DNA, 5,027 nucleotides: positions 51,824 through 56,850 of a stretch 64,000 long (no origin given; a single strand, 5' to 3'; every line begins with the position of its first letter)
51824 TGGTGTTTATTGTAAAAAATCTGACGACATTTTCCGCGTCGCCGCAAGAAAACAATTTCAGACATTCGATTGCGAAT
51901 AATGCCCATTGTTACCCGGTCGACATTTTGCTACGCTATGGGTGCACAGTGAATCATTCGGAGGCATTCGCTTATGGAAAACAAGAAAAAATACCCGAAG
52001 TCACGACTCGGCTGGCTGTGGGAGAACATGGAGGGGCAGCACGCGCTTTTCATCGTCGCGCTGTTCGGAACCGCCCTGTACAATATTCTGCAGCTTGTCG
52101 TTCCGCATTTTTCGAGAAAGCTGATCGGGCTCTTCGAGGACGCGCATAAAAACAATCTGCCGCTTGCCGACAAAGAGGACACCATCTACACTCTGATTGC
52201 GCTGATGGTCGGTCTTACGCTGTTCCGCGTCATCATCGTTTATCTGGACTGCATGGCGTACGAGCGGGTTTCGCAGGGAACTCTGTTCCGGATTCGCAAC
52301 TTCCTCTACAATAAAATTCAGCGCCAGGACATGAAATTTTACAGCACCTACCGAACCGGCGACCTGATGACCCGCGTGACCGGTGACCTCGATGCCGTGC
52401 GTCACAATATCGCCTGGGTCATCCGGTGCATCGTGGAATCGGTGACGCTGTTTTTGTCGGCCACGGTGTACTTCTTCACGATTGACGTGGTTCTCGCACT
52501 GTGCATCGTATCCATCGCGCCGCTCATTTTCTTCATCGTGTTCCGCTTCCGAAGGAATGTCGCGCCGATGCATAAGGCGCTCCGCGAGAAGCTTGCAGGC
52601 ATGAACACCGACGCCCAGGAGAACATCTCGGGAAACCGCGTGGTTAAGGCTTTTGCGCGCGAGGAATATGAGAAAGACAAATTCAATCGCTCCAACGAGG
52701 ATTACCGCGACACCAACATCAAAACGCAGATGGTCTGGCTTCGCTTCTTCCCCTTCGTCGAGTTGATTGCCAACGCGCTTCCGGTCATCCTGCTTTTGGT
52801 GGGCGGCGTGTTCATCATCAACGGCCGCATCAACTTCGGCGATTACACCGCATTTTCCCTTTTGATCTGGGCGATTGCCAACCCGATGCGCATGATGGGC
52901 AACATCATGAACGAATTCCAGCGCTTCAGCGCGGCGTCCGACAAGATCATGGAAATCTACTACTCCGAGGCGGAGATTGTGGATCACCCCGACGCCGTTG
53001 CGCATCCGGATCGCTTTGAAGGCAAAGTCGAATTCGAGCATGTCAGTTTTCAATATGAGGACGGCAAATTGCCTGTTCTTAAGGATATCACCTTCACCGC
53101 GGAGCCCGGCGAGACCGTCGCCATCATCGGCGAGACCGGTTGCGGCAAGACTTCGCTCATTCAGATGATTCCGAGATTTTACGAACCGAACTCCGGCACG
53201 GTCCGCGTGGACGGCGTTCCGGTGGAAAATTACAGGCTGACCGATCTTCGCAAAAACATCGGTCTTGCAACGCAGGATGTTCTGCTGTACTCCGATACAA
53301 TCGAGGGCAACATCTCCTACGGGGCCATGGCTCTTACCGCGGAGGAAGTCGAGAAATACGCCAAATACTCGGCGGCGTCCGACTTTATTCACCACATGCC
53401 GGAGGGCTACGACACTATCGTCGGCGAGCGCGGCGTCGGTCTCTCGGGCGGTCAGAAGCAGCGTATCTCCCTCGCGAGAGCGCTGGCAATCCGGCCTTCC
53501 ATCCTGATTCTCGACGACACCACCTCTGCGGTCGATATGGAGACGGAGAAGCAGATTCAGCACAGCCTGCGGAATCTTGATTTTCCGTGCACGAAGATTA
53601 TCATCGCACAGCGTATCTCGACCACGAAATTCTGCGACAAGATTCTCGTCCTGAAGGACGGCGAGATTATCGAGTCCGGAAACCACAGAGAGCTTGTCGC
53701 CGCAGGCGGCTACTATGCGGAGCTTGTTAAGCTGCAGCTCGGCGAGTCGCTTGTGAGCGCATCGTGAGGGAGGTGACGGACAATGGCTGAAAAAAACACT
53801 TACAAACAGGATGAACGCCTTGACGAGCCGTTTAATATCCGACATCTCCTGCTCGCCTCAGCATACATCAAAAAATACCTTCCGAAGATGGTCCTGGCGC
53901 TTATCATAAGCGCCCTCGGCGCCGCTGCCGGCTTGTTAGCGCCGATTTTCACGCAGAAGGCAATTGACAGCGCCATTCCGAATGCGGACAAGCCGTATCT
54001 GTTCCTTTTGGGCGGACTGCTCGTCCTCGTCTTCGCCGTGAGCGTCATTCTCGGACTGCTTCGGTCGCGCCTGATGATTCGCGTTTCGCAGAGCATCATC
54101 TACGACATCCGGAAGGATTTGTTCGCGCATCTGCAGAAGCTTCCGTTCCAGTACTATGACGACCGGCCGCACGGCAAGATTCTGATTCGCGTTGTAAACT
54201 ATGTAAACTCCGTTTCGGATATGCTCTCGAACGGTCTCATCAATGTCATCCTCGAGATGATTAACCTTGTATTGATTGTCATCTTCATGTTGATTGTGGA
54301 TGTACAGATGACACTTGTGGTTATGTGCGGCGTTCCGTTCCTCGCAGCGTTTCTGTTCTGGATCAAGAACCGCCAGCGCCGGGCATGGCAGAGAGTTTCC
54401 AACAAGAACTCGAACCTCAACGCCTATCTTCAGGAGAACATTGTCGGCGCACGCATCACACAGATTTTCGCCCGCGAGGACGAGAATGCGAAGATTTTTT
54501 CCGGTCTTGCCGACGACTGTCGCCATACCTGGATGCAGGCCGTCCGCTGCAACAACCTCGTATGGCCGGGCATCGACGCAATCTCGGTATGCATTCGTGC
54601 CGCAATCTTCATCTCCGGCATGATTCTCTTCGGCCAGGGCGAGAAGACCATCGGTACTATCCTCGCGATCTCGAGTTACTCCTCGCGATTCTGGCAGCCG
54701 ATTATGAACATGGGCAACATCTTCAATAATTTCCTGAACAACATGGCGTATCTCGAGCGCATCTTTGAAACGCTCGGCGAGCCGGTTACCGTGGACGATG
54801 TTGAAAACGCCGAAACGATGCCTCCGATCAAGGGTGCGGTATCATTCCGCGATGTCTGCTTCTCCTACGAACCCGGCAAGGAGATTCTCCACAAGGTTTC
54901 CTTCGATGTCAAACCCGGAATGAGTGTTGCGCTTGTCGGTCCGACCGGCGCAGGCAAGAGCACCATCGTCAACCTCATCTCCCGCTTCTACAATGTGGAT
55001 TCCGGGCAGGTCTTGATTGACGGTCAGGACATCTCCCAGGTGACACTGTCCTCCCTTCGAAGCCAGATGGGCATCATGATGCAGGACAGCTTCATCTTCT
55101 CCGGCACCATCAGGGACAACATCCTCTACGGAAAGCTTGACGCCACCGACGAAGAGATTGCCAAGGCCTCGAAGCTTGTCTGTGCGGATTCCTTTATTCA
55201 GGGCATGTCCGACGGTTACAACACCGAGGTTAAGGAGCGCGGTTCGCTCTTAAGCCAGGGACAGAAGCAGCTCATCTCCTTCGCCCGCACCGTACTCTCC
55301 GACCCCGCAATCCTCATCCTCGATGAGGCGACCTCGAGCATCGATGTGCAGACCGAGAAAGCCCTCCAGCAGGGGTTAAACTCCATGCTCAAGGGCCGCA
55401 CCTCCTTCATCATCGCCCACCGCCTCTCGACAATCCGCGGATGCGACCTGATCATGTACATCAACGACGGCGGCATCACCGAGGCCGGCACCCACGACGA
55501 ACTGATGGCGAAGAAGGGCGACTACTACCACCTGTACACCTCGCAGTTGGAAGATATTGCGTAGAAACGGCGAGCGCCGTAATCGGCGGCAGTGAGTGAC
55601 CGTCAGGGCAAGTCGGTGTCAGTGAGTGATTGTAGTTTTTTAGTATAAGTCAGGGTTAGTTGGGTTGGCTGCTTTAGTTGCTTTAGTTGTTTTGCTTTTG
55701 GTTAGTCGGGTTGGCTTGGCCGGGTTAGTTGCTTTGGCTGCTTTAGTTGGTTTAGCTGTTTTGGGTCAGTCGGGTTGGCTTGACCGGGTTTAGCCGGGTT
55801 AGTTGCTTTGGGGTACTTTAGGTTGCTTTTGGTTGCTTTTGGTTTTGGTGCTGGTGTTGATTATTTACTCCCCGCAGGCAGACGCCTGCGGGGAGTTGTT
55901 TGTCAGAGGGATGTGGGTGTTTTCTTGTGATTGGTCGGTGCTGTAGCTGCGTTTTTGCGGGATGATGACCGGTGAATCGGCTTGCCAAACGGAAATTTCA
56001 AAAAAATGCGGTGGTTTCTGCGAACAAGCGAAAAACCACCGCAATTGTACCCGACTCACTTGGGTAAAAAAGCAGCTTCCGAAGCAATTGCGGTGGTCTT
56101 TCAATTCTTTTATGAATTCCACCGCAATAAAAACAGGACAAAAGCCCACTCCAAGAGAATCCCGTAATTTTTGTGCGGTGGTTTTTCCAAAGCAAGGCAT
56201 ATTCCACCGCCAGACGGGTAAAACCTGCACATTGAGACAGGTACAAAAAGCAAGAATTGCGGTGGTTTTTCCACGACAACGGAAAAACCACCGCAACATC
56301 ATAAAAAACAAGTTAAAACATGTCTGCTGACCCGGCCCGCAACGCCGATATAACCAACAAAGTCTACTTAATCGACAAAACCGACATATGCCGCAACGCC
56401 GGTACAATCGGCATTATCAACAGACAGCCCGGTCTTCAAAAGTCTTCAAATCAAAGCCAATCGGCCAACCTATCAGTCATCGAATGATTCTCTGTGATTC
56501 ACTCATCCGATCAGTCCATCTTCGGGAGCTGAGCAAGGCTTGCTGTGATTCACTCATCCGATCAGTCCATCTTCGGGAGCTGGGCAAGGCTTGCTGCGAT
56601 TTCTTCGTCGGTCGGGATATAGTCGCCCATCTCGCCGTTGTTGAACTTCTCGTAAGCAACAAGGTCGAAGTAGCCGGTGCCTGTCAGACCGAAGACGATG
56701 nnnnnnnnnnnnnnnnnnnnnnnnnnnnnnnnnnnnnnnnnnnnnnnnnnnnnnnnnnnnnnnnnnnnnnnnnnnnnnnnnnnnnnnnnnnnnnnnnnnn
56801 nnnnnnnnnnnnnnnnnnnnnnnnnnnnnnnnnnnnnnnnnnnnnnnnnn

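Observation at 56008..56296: Phased array of four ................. palindromes spaced ~83 bp apart downstream of trpB2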

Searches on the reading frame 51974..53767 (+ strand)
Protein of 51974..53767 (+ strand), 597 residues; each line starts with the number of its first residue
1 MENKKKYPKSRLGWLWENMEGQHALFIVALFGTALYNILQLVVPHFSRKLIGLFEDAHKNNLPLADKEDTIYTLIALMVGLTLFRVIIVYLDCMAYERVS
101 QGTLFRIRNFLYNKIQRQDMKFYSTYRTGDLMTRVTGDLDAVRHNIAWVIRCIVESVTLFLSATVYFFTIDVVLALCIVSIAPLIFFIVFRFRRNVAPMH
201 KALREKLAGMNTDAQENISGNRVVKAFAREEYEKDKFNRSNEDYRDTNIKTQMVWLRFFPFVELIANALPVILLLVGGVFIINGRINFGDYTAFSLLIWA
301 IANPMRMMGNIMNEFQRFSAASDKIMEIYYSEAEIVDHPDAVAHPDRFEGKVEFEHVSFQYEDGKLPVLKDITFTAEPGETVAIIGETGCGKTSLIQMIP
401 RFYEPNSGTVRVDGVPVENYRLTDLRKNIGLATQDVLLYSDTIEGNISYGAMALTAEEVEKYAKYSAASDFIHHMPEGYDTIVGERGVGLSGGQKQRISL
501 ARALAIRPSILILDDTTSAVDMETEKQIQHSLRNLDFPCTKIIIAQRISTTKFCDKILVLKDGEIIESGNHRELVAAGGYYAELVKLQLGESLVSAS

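Call 10: search_protein_families(library=pfam, proteins=[window:51974-53767:+])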
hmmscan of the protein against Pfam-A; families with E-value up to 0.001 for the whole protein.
window:51974-53767:+ (597 aa): 4 families
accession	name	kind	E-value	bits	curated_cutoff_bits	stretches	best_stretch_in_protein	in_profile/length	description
PF00664.28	ABC_membrane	-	1.8e-46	159.5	28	1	27-299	2-268/274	ABC transporter transmembrane region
PF00005.33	ABC_tran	-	1.8e-30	106.7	25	1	369-518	1-137/137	ABC transporter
PF02463.25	SMC_N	-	4.5e-06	26.7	40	0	406-558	107-209/220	RecF/RecN/SMC N terminal domain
PF13401.12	AAA_22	-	0.00093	20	27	0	382-437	8-62/130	AAA domain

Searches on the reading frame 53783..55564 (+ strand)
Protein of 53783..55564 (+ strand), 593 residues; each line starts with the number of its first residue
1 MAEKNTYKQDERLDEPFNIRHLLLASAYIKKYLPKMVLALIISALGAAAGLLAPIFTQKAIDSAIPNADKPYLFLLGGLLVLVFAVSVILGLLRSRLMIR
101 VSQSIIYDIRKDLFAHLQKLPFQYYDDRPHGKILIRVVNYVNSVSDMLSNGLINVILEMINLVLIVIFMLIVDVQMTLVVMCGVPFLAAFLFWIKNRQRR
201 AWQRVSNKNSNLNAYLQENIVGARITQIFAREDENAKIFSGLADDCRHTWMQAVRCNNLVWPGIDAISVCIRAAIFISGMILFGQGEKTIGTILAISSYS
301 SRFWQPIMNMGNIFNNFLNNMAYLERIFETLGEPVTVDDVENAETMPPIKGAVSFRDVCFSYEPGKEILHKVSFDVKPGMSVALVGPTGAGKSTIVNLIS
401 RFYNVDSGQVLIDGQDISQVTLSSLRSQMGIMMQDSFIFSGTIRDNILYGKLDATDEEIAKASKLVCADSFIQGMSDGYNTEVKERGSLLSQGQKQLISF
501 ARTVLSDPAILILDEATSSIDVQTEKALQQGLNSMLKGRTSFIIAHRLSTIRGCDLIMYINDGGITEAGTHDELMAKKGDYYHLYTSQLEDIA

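Call 10: search_protein_families(library=pfam, proteins=[window:53783-55564:+])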
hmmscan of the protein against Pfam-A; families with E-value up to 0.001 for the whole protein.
window:53783-55564:+ (593 aa): 3 families
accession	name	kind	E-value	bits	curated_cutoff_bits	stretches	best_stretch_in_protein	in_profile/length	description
PF00664.28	ABC_membrane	-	8.9e-45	153.9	28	1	37-304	2-271/274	ABC transporter transmembrane region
PF00005.33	ABC_tran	-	6.8e-31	108.1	25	1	369-518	1-137/137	ABC transporter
PF02463.25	SMC_N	-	4.2e-07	30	40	1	403-558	104-209/220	RecF/RecN/SMC N terminal domain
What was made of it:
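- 53783..55564 (+): Second gene of an ABC exporter pair that converges on trpB2. Pfam ABC_membrane + ABC_tran (call 10).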

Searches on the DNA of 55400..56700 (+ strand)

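Call 7: search_rna_families(source=window, start=55400, end=56700, threshold=evalue, max_evalue=10)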
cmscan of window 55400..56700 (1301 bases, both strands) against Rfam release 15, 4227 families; matches with E-value up to 10: 12.
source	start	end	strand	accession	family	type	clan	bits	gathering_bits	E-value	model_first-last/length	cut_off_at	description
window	55995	56073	-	RF02366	Yfr19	Gene; sRNA;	-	27.2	70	0.15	1-82/82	no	Cyanobacterial functional RNA 19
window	56093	56297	+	RF02986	FuFi-1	Gene; sRNA;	-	23.8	59.6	0.0096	1-175/175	no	FuFi-1 RNA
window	56098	56122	+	RF01338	CRISPR-DR25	Gene; CRISPR;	CL00014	20.6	36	0.45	1-25/25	no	CRISPR RNA direct repeat element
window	56030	56102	-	RF00898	mir-242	Gene; miRNA;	-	20.3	54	0.46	1-77/77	no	mir-242 microRNA precursor family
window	56085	56188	+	RF01883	TUG1_2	Gene; lncRNA;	-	18.7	90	3.7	1-89/89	no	Taurine upregulated gene 1 conserved region 2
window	56141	56301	+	RF01253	snR46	Gene; snRNA; snoRNA; HACA-box;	CL00021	18.5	43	0.72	1-197/197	no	Small nucleolar RNA snR46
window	56255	56298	-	RF01061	mir-548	Gene; miRNA;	-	18.4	90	2.4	1-84/84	no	mir-548 microRNA precursor family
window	56361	56426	-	RF03970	mir-2766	Gene; miRNA;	-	17.3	60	1.5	1-68/68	no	mir-2766 microRNA precursor family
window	56088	56163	-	RF01797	fstAT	Gene; antitoxin;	-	16.8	72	7.6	13-88/94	no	Fst antitoxin sRNA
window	55400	55417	-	RF01152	sR1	Gene; snRNA; snoRNA; CD-box;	-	11.9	45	3.7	1-18/57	3'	Small nucleolar RNA sR1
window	55996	56109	-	RF02800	Rp_sR47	Gene; sRNA;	-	11.7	60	3.2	1-316/316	no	Rickettsia sRNA47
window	55863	55932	-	RF02763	IsrM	Gene; sRNA;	-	10.6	376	3.3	1-329/329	no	IsrM sRNA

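Call 15: search_dna_similar(query=window:55565-56561:+, collection=plasmids, mode=distant)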
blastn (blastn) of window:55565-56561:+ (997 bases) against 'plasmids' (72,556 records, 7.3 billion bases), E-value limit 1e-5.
No match.

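Call 16: search_dna_similar(query=window:55565-56561:+, collection=phages, mode=distant)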
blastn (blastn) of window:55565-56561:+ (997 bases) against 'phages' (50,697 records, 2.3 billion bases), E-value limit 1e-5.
No match.
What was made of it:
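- Tried and rejected: There was no blastn match for the 1 kb spacer (calls 15, 16).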

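Call 43: search_rna_families(source=window, start=55950, end=56350, threshold=evalue, max_evalue=0.5, show_alignments=2)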
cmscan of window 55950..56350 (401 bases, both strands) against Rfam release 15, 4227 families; matches with E-value up to 0.5: 4.
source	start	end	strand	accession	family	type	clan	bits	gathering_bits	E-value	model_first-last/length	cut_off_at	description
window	55995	56073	-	RF02366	Yfr19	Gene; sRNA;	-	27.2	70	0.045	1-82/82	no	Cyanobacterial functional RNA 19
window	56093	56297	+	RF02986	FuFi-1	Gene; sRNA;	-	23.8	59.6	0.003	1-175/175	no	FuFi-1 RNA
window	56098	56122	+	RF01338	CRISPR-DR25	Gene; CRISPR;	CL00014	20.6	36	0.14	1-25/25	no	CRISPR RNA direct repeat element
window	56030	56102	-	RF00898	mir-242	Gene; miRNA;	-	20.3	54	0.14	1-77/77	no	mir-242 microRNA precursor family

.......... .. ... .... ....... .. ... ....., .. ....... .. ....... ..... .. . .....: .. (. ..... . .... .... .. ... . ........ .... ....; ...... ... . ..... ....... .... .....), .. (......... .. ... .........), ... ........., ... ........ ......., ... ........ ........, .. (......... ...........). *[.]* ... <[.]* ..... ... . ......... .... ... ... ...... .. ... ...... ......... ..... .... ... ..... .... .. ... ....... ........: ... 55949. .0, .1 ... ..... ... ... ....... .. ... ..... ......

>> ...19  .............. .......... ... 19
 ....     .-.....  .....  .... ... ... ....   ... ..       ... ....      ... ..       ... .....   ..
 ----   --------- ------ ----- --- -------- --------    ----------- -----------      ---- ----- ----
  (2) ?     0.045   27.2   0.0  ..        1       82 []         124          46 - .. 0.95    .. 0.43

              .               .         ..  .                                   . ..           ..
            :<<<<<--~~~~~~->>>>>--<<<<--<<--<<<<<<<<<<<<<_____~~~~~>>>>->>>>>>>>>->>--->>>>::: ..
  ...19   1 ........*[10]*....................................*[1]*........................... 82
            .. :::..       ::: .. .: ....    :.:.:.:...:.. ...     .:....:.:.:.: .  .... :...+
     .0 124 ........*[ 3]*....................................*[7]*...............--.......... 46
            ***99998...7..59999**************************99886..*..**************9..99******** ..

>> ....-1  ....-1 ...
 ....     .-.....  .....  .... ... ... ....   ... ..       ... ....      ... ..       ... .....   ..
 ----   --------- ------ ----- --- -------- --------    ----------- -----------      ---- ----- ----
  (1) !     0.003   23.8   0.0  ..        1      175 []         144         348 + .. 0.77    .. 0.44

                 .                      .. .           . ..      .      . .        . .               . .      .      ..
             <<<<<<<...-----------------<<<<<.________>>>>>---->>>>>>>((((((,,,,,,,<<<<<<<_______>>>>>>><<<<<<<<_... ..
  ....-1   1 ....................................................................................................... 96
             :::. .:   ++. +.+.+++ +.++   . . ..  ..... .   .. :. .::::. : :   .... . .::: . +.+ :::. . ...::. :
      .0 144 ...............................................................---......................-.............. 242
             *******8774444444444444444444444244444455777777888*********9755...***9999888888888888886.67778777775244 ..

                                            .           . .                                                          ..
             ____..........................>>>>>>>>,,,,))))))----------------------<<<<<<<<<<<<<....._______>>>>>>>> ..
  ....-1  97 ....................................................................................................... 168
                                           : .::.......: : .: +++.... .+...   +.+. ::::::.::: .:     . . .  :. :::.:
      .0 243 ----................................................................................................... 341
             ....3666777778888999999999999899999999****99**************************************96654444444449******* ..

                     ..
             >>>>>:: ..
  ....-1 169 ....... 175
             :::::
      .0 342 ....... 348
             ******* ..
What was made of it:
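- On CRISPR array: The Rfam CRISPR-DR25 hit scores 20.6 bits against a gathering score of 36 (calls 7, 43).
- On Any Rfam RNA family: The alignments have low posterior probability (calls 7, 43).
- There is a weak Rfam CRISPR-DR25 hit at E 0.14-0.45 (calls 7, 43).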

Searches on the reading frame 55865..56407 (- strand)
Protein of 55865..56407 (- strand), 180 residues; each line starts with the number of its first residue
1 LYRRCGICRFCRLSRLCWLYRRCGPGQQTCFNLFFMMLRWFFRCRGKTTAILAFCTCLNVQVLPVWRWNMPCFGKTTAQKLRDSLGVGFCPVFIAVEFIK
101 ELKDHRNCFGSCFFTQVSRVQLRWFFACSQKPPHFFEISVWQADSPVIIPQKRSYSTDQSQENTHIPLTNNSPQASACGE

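Call 10: search_protein_families(library=pfam, proteins=[window:55865-56407:-])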
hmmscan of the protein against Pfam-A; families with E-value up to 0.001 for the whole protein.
window:55865-56407:- (180 aa): 0 families
